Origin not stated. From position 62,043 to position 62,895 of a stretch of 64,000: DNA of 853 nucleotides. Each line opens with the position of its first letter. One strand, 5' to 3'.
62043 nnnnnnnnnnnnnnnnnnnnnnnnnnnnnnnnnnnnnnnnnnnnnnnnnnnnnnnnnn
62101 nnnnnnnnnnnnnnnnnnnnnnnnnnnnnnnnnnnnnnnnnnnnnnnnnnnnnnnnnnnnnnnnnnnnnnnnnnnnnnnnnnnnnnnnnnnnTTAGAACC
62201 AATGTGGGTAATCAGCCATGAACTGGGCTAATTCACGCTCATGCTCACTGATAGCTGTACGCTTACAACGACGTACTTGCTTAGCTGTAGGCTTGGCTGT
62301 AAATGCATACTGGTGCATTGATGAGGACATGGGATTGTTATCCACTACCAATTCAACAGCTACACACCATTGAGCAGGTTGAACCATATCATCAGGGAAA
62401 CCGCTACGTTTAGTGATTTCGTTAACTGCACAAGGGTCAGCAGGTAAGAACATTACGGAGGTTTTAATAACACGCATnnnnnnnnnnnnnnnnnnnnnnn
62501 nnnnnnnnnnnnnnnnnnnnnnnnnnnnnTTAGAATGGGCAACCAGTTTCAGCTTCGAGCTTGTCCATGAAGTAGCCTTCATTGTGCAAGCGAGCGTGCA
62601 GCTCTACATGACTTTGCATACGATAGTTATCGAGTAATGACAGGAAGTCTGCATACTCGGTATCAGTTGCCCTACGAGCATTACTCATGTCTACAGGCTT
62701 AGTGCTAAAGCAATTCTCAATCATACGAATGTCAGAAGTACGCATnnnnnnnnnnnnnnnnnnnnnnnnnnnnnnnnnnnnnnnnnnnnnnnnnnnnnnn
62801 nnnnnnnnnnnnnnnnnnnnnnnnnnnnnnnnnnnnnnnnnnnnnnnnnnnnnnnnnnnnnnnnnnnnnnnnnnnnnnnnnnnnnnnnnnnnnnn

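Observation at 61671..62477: Paralogous pair of early proteins sharing a basic 'TKPTxKQ(I/V)R' segment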

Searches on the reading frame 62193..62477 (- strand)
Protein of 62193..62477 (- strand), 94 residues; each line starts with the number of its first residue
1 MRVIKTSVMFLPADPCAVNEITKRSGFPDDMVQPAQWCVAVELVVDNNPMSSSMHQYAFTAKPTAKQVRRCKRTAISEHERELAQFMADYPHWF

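Call 5: search_protein_families(library=phrogs, proteins=[window:62193-62477:-], max_evalue=0.01)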
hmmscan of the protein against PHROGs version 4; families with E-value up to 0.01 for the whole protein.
window:62193-62477:- (94 aa): 5 families
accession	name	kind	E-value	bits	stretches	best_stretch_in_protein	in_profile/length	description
phrog_12748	-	unknown function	2e-24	86.7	1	4-92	1-84/92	-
phrog_2375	-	unknown function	3.7e-06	28.1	1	8-74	4-69/75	-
phrog_7840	-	unknown function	0.00097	19.9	1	35-73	32-64/69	-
phrog_8921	-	unknown function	0.0012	19.6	1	56-78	42-64/74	-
phrog_3272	-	unknown function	0.0027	18.5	1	42-74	18-51/59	-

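Call 6: search_protein_families(library=pfam, proteins=[window:62193-62477:-], max_evalue=1)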
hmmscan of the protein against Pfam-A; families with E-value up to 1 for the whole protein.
window:62193-62477:- (94 aa): 2 families
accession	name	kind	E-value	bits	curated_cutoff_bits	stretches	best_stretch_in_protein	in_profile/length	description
PF23945.1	DUF7279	-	3.6e-12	46.5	24.5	1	34-79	8-53/53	Family of unknown function (DUF7279)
PF09718.15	Tape_meas_lam_C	-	0.074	13.6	23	1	50-87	7-44/76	Lambda phage tail tape-measure protein (Tape_meas_lam_C)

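Call 9: find_homologous_proteins(query=window:62193-62477:-, max_evalue=0.001)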
Query window:62193-62477:- (94 aa): 8 proteins with E <= 0.001 among 8 candidates.
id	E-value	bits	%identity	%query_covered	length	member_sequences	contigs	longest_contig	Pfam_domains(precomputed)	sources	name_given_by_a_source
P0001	2.7e-55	202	95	100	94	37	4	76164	PF23945.2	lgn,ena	-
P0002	1.2e-43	165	79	100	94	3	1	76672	PF23945.2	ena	-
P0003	8.1e-38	146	72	100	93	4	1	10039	PF23945.2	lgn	-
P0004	2.2e-37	145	69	100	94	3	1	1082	PF23945.2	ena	-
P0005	1.4e-34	136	65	100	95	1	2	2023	PF23945.2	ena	-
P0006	1.4e-33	133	63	100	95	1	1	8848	PF23945.2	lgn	-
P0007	8.4e-28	114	57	100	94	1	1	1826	PF23945.2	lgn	-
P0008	8.2e-25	105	55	100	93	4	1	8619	PF23945.2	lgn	-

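Call 21: search_protein_families(library=padloc, proteins=[window:62193-62477:-], max_evalue=10)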
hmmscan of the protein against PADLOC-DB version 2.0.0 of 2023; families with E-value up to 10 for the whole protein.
window:62193-62477:- (94 aa): 0 families

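Call 28: search_dna_similar(query=window:62193-62477:-, collection=phages, mode=protein, max_evalue=0.001, max_rows=60)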
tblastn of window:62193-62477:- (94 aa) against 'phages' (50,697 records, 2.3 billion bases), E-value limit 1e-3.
Records with a match: 11; places in all: 11; records where one place covers at least 80% of the query: 11.
Best place of each record, by identity: 90-95% 1; 80-90% 1; 60-80% 7; <60% 2.
By first word of the organism name: Pectobacterium 7; Klebsiella 2; Escherichia 2.
By host as written in the record: Pectobacterium atrosepticum DSM 30186 3; Pectobacterium atrosepticum DSM18077 2; Pectobacterium atrosepticum DSM 18077 2; Klebsiella pneumoniae BM327-1 1; Klebsiella pneumoniae 1; Escherichia coli strain KKP 3691 1; Escherichia sp. 1.
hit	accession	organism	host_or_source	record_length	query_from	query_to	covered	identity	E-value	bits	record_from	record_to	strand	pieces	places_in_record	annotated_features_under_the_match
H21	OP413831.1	Klebsiella phage pKP-BM327-1.1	Klebsiella pneumoniae BM327-1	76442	1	94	100%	93.6%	1e-55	189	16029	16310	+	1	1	hypothetical protein (x2)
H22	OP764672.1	Klebsiella phage VB_KpP_HS106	Klebsiella pneumoniae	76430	1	94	100%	88.3%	4e-53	182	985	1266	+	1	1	hypothetical protein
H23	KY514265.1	Pectobacterium phage vB_PatP_CB3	Pectobacterium atrosepticum DSM 30186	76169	1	94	100%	67.0%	4e-36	134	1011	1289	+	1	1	hypothetical protein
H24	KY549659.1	Pectobacterium phage vB_PatP_CB4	Pectobacterium atrosepticum DSM 30186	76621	1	94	100%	67.0%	4e-36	134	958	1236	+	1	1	hypothetical protein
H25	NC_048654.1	Pectobacterium phage vB_PatP_CB4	Pectobacterium atrosepticum DSM 30186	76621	1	94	100%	67.0%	4e-36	134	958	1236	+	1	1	hypothetical protein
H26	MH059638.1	Pectobacterium phage Nepra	Pectobacterium atrosepticum DSM18077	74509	1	94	100%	66.0%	3e-35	131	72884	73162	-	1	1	hypothetical protein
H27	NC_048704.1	Pectobacterium phage Nepra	Pectobacterium atrosepticum DSM18077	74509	1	94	100%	66.0%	3e-35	131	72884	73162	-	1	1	hypothetical protein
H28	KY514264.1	Pectobacterium phage vB_PatP_CB1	Pectobacterium atrosepticum DSM 18077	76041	1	94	100%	66.0%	4e-35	130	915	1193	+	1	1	hypothetical protein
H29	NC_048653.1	Pectobacterium phage vB_PatP_CB1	Pectobacterium atrosepticum DSM 18077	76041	1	94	100%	66.0%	4e-35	130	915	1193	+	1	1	hypothetical protein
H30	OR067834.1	Escherichia phage KKP 3715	Escherichia coli strain KKP 3691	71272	1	94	100%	51.1%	1e-24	101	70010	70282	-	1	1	hypothetical protein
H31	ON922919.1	Escherichia phage vB_EcoM_PD205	Escherichia sp.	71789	1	94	100%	51.1%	1e-24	100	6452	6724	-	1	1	hypothetical protein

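Call 30: get_annotated_region(hit=H21, flank=4000)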
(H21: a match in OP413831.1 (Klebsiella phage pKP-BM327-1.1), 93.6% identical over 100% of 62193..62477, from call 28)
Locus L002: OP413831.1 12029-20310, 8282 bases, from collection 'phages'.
description: Klebsiella phage pKP-BM327-1.1, complete genome.
organism: Klebsiella phage pKP-BM327-1.1 (NCBI taxid 2984976)
taxonomy: Viruses; Duplodnaviria; Heunggongvirae; Uroviricota; Caudoviricetes; Schitoviridae; Efbeekayvirus
host: Klebsiella pneumoniae BM327-1; source: human waste; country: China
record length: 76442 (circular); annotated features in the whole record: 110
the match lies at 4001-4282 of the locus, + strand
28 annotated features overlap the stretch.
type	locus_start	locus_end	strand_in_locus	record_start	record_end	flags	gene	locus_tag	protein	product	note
CDS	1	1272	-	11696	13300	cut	-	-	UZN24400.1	terminase large subunit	rasttk_feature_annotation_tool=annotate_proteins_km er_v2; rasttk_feature_creation_tool=/opt/patric-common/ ...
CDS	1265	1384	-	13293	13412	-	-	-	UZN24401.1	hypothetical protein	rasttk_feature_annotation_tool=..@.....; rasttk_feature_creation_tool=/opt/patric-common/ runtime/bin/phanotate version ...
CDS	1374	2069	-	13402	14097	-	-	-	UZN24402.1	hypothetical protein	rasttk_feature_annotation_tool=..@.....; rasttk_feature_creation_tool=/opt/patric-common/ runtime/bin/phanotate version ...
CDS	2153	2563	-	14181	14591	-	-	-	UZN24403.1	hypothetical protein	rasttk_feature_annotation_tool=annotate_proteins_si milarity; rasttk_feature_creation_tool=/opt/patric-common/ ...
CDS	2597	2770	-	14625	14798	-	-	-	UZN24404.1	hypothetical protein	rasttk_feature_annotation_tool=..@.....; rasttk_feature_creation_tool=/opt/patric-common/ runtime/bin/phanotate version ...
CDS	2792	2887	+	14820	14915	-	-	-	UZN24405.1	hypothetical protein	rasttk_feature_annotation_tool=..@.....; rasttk_feature_creation_tool=/opt/patric-common/ runtime/bin/phanotate version ...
CDS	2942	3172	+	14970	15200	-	-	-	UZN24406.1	hypothetical protein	rasttk_feature_annotation_tool=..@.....; rasttk_feature_creation_tool=/opt/patric-common/ runtime/bin/phanotate version ...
CDS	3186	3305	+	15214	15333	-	-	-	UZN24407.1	hypothetical protein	rasttk_feature_annotation_tool=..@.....; rasttk_feature_creation_tool=/opt/patric-common/ runtime/bin/phanotate version ...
CDS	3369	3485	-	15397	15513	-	-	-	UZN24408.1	hypothetical protein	rasttk_feature_annotation_tool=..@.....; rasttk_feature_creation_tool=/opt/patric-common/ runtime/bin/phanotate version ...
CDS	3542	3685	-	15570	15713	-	-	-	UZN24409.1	hypothetical protein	rasttk_feature_annotation_tool=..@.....; rasttk_feature_creation_tool=/opt/patric-common/ runtime/bin/phanotate version ...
CDS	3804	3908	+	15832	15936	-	-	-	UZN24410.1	hypothetical protein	rasttk_feature_annotation_tool=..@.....; rasttk_feature_creation_tool=/opt/patric-common/ runtime/bin/phanotate version ...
CDS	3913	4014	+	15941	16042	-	-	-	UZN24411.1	hypothetical protein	rasttk_feature_annotation_tool=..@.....; rasttk_feature_creation_tool=/opt/patric-common/ runtime/bin/phanotate version ...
CDS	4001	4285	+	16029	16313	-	-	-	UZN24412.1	hypothetical protein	rasttk_feature_annotation_tool=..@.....; rasttk_feature_creation_tool=/opt/patric-common/ runtime/bin/phanotate version ...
CDS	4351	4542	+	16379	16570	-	-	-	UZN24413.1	hypothetical protein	rasttk_feature_annotation_tool=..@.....; rasttk_feature_creation_tool=/opt/patric-common/ runtime/bin/phanotate version ...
CDS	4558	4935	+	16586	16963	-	-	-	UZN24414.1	hypothetical protein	rasttk_feature_annotation_tool=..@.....; rasttk_feature_creation_tool=/opt/patric-common/ runtime/bin/phanotate version ...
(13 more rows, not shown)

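Call 32: get_annotated_region(hit=H23, flank=5000)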
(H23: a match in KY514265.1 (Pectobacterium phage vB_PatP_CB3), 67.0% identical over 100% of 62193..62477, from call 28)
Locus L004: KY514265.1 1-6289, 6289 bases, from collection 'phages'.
description: Pectobacterium phage vB_PatP_CB3, complete genome.
organism: Pectobacterium phage vB_PatP_CB3 (NCBI taxid 1958918)
taxonomy: Viruses; Duplodnaviria; Heunggongvirae; Uroviricota; Caudoviricetes; Schitoviridae; Cbunavirus; Cbunavirus CB4
host: Pectobacterium atrosepticum DSM 30186; source: soil from potato fields; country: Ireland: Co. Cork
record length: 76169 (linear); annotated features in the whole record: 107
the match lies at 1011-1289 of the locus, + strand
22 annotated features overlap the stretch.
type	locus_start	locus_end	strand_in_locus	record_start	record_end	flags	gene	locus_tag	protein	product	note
repeat_region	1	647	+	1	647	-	-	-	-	-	redundant terminal repeat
CDS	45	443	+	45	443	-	-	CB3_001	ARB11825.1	hypothetical protein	-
regulatory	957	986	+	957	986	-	-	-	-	promoter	CB3_promoter_1; this sequence possesses a predicted stem loop structure that is typically associated with N4 early ...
CDS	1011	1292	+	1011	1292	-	-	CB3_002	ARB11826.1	hypothetical protein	similar to hypothetical protein HY01_0034 [Escherichia phage HY01], YP_009148485.1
CDS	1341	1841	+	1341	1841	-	-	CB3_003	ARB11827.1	hypothetical protein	similar to hypothetical protein PhAPEC5_1 [Escherichia phage vB_EcoP_PhAPEC5], YP_009055507.1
regulatory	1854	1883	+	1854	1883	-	-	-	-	promoter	CB3_promoter_2; this sequence possesses a predicted stem loop structure that is typically associated with N4 early ...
CDS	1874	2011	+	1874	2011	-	-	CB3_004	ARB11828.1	putative membrane protein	-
CDS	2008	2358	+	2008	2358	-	-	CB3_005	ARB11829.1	hypothetical protein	-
CDS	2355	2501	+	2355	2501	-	-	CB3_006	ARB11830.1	hypothetical protein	-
CDS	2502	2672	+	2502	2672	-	-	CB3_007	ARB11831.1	putative membrane protein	-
CDS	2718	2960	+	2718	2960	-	-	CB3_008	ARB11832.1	hypothetical protein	-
CDS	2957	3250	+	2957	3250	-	-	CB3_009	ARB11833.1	hypothetical protein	similar to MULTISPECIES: hypothetical protein [Pseudomonas stutzeri group], WP_042925191.1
CDS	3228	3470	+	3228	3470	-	-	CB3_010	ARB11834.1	hypothetical protein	-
CDS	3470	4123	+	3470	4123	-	-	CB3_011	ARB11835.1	hypothetical protein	-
CDS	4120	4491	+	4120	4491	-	-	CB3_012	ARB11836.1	hypothetical protein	-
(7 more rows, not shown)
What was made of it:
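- On TifA family (Pfam PF23945 / DUF7279): The orthologue CB3_002 follows an annotated early promoter (call 32).
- The CB3 orthologue is the first gene after an annotated N4-type early promoter (call 32).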

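Call 33: get_annotated_region(hit=H30, flank=5000)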
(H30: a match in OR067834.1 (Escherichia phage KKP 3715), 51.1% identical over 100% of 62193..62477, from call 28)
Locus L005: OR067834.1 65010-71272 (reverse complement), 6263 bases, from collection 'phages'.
description: Escherichia phage KKP 3715, complete genome.
organism: Escherichia phage KKP 3715 (NCBI taxid 3041360)
taxonomy: Viruses; Duplodnaviria; Heunggongvirae; Uroviricota; Caudoviricetes; Schitoviridae; Enquatrovirinae; Gamaleyavirus
host: Escherichia coli strain KKP 3691; source: wastewater; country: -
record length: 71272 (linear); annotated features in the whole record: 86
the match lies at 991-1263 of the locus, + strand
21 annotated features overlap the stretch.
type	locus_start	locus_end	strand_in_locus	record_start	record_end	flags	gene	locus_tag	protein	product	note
CDS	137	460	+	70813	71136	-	-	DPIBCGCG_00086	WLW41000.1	hypothetical protein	-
CDS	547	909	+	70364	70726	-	-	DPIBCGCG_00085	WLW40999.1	hypothetical protein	-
CDS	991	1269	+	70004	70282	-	-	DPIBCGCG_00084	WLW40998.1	hypothetical protein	-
CDS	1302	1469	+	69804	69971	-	-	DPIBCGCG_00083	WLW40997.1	hypothetical protein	-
CDS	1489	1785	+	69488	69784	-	-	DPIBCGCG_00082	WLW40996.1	hypothetical protein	-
CDS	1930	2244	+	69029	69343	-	-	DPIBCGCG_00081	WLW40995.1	hypothetical protein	-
CDS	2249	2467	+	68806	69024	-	-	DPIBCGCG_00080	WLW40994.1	hypothetical protein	-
CDS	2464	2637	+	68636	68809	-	-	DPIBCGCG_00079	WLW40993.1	hypothetical protein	-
CDS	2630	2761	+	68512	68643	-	-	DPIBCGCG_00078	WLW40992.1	hypothetical protein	-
CDS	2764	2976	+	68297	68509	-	-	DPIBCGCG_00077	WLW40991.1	hypothetical protein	-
CDS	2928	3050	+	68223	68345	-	-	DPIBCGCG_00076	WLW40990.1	hypothetical protein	-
CDS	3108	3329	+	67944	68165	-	-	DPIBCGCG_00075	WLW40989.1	hypothetical protein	-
CDS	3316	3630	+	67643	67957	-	-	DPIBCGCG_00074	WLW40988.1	hypothetical protein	-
CDS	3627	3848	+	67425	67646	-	-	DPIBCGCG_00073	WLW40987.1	hypothetical protein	-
CDS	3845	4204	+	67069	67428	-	-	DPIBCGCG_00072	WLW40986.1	hypothetical protein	-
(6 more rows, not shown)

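Call 40: find_encoding_contigs(protein=window:62193-62477:-, flank=6000, max_places=6)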
Protein window:62193-62477:- (94 aa): 2 contigs read that carry it; 1 place shown.
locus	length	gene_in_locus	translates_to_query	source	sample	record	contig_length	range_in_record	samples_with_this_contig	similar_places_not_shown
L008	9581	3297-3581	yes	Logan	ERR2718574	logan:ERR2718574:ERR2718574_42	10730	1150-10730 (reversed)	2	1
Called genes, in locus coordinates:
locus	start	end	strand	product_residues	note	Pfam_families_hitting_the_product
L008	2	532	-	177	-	?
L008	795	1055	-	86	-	PF11195:Tad2-like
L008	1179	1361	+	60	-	-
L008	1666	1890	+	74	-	-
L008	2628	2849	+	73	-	-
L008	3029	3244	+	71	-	-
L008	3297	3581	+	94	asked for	PF23945:DUF7279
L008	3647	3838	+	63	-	-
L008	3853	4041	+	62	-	-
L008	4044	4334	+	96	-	-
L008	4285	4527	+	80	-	-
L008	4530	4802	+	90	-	-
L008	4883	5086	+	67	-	PF11195:Tad2-like (weak)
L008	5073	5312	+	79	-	-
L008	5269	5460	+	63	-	-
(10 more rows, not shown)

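Call 51: predict_structure(alignment_id=A2)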
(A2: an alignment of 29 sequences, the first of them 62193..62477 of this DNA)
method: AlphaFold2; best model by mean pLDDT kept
length: 94 residues; sequences in the alignment: 29
mean_pLDDT: 86.5   pTM: 0.70
mean pLDDT of the five models: 86.5, 86.1, 84.6, 84.3, 84.1
residues with pLDDT >= 90: 62; 70-90: 16; 50-70: 13; < 50: 3
segments of 3 or more residues with pLDDT < 50: 22-24
pLDDT, mean of each block of 10 residues (from residue 1): 94 72 52 89 92 95 98 96 93 81
secondary structure, 60 per line:
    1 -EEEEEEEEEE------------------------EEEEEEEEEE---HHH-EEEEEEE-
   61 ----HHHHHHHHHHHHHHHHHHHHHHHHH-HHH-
elements in order: E2-11 E36-45 E53-59 H65-89
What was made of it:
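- On TifA family (Pfam PF23945 / DUF7279): B has strands 2-11, 36-45 and 53-59, helix 65-89, and a low-pLDDT insert at 12-35 (call 51).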

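Call 53: search_protein_families(library=pfam, proteins=[L005:547-909:+, L005:1930-2244:+, L002:4558-4935:+], max_evalue=0.1)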
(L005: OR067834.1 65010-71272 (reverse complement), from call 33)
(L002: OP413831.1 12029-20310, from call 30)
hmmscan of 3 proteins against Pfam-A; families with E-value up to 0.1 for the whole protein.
L005:547-909:+ (120 aa): 1 family
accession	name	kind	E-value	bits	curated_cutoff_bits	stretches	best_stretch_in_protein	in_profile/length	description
PF23945.1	DUF7279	-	1.5e-13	50.8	24.5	1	71-115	8-52/53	Family of unknown function (DUF7279)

L005:1930-2244:+ (104 aa): 3 families
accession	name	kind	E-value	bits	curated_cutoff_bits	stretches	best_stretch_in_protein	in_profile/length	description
PF23945.1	DUF7279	-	1.1e-08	35.3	24.5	1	31-64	6-45/53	Family of unknown function (DUF7279)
PF09943.14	DUF2175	-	0.003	18.2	25.1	1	75-103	4-32/98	Uncharacterized protein conserved in archaea (DUF2175)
PF07282.18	Cas12f1-like_TNB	-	0.012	16.2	26.3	1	61-98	16-50/60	Cas12f1-like, TNB domain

L002:4558-4935:+ (125 aa): 1 family
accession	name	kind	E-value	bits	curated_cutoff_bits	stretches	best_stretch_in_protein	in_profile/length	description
PF14166.11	YueH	-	0.043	14.1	27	1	83-114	12-47/79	YueH-like protein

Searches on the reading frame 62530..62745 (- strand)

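Call 5: search_protein_families(library=phrogs, proteins=[window:62530-62745:-], max_evalue=0.01)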
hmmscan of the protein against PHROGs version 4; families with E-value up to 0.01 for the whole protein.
window:62530-62745:- (71 aa): 1 family
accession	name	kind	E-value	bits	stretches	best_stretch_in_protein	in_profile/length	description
phrog_20790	-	unknown function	1.2e-42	145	1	1-71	1-71/71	-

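Call 6: search_protein_families(library=pfam, proteins=[window:62530-62745:-], max_evalue=1)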
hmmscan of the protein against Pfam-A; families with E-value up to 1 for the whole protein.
window:62530-62745:- (71 aa): 2 families
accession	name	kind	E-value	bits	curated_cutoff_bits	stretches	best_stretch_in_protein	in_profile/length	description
PF24359.1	DUF7515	-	0.024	15.3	27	1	8-56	26-73/85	Domain of unknown function (DUF7515)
PF09412.15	XendoU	-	0.16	11.5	32.3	1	23-48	49-74/262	Endoribonuclease XendoU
